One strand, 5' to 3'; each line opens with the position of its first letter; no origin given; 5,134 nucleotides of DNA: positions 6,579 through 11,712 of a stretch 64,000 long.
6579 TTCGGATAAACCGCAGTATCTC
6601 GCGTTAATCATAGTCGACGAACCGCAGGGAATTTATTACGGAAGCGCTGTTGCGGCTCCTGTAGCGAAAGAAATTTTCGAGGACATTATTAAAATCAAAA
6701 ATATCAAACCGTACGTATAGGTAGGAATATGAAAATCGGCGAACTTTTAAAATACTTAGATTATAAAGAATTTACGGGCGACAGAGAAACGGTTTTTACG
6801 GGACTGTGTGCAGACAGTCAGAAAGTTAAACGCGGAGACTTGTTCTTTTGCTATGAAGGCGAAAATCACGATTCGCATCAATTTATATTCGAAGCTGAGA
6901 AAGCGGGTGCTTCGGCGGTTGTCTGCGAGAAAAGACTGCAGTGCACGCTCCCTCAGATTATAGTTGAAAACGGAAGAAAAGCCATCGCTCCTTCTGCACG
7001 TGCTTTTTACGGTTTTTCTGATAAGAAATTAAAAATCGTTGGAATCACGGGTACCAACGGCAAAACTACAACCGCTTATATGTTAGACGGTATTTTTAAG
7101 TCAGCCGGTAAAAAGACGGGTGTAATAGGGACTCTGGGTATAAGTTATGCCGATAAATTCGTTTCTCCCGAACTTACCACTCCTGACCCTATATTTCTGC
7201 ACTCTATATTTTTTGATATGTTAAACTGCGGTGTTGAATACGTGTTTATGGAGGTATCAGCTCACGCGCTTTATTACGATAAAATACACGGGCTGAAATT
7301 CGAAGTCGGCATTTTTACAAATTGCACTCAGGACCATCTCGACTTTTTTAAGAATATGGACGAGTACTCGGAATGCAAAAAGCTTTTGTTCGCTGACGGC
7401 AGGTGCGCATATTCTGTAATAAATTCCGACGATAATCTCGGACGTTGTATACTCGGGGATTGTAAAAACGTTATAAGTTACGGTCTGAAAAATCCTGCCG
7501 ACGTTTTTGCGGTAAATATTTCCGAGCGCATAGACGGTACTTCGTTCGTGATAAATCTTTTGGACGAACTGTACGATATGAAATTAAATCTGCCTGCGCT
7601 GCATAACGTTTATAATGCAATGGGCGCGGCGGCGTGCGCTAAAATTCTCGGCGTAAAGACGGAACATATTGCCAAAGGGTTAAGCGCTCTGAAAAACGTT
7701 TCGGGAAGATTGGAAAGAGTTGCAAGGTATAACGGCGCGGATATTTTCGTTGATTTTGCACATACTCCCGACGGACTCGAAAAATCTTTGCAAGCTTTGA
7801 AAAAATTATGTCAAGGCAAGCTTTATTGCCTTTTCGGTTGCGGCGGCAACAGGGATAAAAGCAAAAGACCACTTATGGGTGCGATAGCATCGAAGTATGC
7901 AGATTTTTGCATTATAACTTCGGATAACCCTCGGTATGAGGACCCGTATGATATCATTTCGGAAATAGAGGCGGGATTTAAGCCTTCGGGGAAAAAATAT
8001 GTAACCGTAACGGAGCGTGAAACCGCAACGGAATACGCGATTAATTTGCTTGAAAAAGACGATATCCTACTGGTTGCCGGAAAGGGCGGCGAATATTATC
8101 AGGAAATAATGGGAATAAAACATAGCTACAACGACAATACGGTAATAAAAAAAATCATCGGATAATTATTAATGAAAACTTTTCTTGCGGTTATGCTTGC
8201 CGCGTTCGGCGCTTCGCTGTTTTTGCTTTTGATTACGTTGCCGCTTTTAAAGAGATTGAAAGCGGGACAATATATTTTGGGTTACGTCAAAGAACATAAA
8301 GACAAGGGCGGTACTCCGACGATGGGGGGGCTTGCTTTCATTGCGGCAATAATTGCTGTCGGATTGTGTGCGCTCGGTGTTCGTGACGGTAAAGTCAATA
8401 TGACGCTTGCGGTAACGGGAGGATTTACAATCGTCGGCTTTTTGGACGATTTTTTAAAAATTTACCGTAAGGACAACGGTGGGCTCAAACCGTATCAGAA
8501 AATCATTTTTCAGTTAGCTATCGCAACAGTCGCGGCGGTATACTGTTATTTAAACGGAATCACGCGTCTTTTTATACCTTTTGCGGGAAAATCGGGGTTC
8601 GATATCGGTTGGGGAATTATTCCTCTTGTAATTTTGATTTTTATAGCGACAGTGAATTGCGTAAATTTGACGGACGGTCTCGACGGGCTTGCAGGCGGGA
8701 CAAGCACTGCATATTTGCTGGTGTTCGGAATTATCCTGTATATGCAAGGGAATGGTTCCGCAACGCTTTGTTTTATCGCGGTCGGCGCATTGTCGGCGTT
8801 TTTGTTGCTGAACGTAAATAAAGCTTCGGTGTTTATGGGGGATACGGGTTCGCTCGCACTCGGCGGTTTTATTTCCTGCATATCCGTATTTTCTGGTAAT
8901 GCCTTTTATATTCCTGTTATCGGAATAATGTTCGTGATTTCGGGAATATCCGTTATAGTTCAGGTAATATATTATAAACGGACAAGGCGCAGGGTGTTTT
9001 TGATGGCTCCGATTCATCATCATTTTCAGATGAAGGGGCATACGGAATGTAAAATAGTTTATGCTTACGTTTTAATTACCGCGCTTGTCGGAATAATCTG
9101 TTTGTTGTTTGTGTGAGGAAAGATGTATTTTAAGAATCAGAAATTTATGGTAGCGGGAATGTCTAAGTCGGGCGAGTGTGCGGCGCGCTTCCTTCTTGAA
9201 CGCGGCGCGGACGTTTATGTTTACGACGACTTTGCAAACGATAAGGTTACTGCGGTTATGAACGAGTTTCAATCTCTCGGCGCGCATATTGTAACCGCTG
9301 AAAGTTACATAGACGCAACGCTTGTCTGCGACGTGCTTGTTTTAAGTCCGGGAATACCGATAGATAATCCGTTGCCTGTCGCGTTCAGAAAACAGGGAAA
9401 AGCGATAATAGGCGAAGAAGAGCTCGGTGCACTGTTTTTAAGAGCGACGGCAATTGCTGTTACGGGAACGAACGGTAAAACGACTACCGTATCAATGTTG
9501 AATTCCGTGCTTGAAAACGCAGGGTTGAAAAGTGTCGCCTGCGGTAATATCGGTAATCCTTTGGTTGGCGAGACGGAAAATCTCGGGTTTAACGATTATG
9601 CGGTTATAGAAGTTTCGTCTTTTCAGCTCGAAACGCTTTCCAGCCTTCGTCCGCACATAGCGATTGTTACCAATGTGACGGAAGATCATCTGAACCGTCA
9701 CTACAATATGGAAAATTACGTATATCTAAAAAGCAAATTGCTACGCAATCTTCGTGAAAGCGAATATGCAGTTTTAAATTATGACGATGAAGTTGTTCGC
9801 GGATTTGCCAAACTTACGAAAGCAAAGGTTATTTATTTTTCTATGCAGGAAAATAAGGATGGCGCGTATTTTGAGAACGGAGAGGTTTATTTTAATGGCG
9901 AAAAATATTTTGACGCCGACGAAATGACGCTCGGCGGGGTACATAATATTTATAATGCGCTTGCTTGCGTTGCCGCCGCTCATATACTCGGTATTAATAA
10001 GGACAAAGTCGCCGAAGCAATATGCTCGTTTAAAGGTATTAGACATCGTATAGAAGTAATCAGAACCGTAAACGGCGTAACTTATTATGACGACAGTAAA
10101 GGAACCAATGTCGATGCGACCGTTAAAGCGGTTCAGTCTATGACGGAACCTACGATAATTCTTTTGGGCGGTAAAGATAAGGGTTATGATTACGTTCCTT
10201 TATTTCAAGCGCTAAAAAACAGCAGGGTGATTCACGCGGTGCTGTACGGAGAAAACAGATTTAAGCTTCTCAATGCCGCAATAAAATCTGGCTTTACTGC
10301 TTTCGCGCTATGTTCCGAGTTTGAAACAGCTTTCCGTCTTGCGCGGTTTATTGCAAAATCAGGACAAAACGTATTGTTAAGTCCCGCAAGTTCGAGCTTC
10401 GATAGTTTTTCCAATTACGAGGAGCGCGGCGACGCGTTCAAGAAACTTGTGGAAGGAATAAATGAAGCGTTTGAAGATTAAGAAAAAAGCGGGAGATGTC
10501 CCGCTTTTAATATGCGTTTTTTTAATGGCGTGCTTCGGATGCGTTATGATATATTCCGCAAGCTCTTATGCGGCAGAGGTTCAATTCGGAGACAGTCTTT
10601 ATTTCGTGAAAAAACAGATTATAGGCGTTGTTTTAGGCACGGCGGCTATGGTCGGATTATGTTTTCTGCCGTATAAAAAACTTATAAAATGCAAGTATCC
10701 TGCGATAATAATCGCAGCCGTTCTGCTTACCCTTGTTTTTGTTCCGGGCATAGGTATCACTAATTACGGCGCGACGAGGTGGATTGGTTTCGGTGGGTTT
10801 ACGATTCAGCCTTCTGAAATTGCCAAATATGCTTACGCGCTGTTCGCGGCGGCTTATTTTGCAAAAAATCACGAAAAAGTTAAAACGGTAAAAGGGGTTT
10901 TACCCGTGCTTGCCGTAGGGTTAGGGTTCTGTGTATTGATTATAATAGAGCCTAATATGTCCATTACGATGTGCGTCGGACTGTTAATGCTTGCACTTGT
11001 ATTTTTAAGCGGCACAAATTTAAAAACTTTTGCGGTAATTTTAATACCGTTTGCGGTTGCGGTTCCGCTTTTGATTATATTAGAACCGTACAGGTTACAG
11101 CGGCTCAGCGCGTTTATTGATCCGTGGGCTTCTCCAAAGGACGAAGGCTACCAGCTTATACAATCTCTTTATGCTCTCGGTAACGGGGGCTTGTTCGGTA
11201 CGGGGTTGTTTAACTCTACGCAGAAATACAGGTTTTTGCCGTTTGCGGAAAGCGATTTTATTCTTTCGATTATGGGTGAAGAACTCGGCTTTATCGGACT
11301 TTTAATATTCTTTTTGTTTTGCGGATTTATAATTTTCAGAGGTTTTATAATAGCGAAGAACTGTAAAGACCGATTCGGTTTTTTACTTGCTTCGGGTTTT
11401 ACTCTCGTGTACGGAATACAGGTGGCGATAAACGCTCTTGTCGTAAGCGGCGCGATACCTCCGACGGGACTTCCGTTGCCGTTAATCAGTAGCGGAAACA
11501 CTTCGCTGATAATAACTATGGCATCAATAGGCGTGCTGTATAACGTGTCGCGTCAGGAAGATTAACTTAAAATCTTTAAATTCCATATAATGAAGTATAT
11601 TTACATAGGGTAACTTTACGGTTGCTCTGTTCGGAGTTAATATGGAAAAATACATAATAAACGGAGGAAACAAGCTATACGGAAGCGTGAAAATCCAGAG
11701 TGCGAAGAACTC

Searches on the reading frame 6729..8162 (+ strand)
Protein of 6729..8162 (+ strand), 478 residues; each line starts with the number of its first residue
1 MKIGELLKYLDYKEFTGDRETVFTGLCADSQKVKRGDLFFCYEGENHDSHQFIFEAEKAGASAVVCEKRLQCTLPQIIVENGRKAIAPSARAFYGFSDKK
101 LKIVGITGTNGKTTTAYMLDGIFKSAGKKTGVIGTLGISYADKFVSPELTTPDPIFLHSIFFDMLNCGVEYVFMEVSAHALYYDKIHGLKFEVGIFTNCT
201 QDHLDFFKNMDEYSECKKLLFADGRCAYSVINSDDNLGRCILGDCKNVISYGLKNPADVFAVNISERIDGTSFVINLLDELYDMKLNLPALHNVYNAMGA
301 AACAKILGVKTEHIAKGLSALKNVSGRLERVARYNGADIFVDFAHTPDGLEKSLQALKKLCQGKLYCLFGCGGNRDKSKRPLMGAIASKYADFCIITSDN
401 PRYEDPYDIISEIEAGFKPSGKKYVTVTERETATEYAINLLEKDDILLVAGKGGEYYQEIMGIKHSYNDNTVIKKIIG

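Call 20: search_protein_families(library=pfam, proteins=[window:6729-8162:+], max_evalue=0.00001)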
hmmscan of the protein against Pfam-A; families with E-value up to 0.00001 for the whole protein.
window:6729-8162:+ (478 aa): 3 families
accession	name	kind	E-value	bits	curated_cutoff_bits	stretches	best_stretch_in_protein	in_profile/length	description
PF08245.18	Mur_ligase_M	-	7.3e-48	163.6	24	1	106-304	1-200/200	Mur ligase middle domain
PF02875.26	Mur_ligase_C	-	3e-32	112.5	28.4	1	326-453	1-127/127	Mur ligase, glutamate ligase domain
PF01225.30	Mur_ligase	-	2.4e-06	28.2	21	1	24-81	3-82/95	Mur ligase family, catalytic domain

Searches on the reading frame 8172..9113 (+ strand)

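Call 20: search_protein_families(library=pfam, proteins=[window:8172-9113:+], max_evalue=0.00001)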
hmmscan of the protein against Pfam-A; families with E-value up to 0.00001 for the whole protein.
window:8172-9113:+ (314 aa): 1 family
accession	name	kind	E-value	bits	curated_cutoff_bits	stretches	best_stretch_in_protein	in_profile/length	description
PF00953.26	Glycos_transf_4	-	7.2e-31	107.8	27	1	78-240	4-158/160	Glycosyl transferase family 4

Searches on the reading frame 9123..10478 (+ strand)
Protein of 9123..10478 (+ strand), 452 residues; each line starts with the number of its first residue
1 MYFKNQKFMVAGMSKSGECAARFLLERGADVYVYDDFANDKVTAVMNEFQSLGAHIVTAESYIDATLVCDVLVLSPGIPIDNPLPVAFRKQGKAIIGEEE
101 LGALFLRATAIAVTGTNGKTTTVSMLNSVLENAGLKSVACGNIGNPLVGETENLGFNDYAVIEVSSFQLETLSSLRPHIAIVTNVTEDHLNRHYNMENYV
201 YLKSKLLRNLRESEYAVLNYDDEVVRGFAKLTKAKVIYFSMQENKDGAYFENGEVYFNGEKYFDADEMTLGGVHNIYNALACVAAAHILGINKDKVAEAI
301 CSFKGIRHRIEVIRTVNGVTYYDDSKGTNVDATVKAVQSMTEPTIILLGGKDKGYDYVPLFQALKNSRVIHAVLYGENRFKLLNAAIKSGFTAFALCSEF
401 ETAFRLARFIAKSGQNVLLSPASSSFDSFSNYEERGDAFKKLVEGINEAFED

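Call 20: search_protein_families(library=pfam, proteins=[window:9123-10478:+], max_evalue=0.00001)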
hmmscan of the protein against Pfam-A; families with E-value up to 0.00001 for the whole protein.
window:9123-10478:+ (452 aa): 3 families
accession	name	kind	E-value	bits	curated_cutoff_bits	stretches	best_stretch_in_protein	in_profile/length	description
PF08245.18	Mur_ligase_M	-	1.3e-36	126.8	24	1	113-286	1-200/200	Mur ligase middle domain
PF02875.26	Mur_ligase_C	-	4.9e-11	44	28.4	1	308-422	1-126/127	Mur ligase, glutamate ligase domain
PF21799.2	MurD-like_N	-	1.3e-07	32.2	27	1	7-97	2-88/88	Mur ligase MurD-like, N-terminal domain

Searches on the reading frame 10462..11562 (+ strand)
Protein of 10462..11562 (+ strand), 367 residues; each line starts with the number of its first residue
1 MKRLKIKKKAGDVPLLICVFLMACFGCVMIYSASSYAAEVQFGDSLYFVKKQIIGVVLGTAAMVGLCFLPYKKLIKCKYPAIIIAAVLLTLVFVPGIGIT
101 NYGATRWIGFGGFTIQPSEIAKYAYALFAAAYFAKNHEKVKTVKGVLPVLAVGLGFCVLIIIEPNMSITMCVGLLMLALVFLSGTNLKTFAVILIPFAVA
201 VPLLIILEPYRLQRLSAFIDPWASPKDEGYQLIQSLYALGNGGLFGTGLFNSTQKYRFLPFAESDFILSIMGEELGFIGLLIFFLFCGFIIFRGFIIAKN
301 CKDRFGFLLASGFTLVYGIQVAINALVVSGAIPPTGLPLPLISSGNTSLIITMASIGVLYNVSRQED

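Call 20: search_protein_families(library=pfam, proteins=[window:10462-11562:+], max_evalue=0.00001)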
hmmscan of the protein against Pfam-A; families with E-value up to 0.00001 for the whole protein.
window:10462-11562:+ (367 aa): 1 family
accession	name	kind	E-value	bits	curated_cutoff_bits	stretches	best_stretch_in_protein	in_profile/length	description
PF01098.24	FTSW_RODA_SPOVE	-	8.4e-103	344.5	26.4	1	16-366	5-354/356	Cell cycle protein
